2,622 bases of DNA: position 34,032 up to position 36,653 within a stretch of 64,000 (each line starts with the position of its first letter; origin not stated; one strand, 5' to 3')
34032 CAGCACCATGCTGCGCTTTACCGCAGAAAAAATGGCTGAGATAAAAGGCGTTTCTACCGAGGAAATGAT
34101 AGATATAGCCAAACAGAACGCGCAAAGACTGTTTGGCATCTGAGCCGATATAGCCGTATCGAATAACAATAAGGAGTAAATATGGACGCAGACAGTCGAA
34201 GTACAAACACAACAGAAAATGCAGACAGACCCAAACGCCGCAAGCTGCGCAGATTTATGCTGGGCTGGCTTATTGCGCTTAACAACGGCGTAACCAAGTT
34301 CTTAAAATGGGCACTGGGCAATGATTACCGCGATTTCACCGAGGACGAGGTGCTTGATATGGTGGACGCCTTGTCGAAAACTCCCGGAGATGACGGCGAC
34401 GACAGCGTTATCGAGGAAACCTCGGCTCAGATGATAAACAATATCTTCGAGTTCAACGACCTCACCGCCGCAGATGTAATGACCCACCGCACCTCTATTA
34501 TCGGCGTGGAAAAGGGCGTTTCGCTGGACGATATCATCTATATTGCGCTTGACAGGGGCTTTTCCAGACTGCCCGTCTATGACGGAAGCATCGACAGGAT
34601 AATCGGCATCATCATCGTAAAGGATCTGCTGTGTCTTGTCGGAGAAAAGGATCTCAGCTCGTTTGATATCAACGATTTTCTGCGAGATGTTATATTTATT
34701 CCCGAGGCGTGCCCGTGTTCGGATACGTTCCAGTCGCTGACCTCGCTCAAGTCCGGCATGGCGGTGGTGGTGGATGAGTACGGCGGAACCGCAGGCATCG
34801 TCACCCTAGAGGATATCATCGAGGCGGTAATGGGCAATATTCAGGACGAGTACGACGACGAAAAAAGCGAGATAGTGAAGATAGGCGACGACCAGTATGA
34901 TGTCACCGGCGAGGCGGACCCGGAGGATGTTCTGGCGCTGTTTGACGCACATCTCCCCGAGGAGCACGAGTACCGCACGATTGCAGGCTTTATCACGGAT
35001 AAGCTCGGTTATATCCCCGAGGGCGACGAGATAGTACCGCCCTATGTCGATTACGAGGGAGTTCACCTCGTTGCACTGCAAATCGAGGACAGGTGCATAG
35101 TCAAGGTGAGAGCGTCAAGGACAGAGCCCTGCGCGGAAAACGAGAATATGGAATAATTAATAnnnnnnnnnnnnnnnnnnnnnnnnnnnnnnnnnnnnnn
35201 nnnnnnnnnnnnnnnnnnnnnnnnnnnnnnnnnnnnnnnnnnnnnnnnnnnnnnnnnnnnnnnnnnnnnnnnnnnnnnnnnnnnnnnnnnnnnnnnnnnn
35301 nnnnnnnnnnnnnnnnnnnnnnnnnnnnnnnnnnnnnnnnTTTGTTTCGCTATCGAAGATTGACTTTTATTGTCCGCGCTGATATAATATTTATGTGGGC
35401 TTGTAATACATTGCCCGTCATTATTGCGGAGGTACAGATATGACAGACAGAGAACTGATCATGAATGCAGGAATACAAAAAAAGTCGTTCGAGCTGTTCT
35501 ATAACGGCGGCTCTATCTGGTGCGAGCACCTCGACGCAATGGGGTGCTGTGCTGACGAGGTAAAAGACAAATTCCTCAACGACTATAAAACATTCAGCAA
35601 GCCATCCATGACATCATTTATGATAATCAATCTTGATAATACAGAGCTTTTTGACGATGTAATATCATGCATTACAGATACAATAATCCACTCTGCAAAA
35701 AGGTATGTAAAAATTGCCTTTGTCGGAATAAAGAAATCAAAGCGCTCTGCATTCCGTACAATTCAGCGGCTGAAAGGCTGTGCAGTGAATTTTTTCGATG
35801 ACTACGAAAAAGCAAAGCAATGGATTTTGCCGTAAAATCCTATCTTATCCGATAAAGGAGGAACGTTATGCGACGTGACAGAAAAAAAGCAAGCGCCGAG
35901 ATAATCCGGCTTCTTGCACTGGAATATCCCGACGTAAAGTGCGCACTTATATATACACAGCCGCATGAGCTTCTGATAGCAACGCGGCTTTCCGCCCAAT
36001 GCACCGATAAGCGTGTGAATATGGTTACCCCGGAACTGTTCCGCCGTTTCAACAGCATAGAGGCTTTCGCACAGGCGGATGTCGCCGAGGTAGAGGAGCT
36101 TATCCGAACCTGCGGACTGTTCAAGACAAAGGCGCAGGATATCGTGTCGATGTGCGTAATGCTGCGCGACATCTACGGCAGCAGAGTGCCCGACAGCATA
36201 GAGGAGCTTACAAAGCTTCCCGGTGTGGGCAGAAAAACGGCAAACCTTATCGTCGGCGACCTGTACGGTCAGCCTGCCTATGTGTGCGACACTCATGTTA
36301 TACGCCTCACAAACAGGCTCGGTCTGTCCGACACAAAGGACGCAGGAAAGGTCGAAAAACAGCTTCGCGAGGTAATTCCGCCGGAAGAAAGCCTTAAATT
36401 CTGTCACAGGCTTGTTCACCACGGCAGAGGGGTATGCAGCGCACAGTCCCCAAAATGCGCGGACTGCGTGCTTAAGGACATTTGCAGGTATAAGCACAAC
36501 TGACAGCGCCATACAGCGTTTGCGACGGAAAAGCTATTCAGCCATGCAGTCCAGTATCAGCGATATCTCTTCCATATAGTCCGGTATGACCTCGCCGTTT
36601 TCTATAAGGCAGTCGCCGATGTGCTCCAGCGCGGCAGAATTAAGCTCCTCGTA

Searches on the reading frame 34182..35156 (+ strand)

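Call 95: search_protein_families(library=pfam, proteins=[window:34182-35156:+], max_evalue=0.001)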
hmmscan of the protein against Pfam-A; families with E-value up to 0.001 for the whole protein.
window:34182-35156:+ (324 aa): 2 families
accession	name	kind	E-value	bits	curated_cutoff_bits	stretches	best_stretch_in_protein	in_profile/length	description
PF03471.22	CorC_HlyC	-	1.9e-14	53.8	27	1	233-314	2-80/81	Transporter associated domain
PF00571.33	CBS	-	1.1e-12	48.5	24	2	168-217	7-56/57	CBS domain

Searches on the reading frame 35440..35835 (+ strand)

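Call 3: search_protein_families(library=pfam, proteins=[window:35440-35835:+], max_evalue=0.01)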
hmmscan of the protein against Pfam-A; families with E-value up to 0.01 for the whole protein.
window:35440-35835:+ (131 aa): 1 family
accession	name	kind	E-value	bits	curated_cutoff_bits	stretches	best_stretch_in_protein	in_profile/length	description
PF11964.13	SpoIIAA-like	-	0.0028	18.8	25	1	84-129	58-105/106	SpoIIAA-like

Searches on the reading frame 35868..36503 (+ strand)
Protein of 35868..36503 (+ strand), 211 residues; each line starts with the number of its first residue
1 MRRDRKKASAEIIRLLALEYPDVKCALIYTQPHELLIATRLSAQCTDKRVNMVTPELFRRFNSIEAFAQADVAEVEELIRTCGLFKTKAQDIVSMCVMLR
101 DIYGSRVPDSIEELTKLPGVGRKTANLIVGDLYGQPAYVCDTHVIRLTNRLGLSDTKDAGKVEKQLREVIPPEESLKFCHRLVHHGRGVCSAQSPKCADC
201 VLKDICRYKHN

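Call 3: search_protein_families(library=pfam, proteins=[window:35868-36503:+], max_evalue=0.01)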
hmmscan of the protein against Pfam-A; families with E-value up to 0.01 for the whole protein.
window:35868-36503:+ (211 aa): 7 families
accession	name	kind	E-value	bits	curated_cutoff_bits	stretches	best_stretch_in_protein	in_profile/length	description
PF00730.31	HhH-GPD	-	7.8e-24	84.5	26.2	1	39-172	3-108/108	HhH-GPD superfamily base excision DNA repair protein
PF00633.29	HHH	-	8.9e-10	38.4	24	1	103-129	2-28/30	Helix-hairpin-helix motif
PF14520.12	HHH_5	-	2.2e-06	28.5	27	1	110-129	33-52/57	Helix-hairpin-helix domain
PF21176.3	RecR_HhH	-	0.00013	22.1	27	1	111-125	5-19/45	RecR, helix-hairpin-helix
PF10576.14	EndIII_4Fe-2S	-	0.00019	22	20.5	1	190-206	1-17/17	Iron-sulfur binding domain of endonuclease III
PF12836.13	HHH_3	-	0.0028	18.1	27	0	110-129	12-31/65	Helix-hairpin-helix motif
PF12826.13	HHH_2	-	0.0074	16.9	27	0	56-77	18-39/64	Helix-hairpin-helix motif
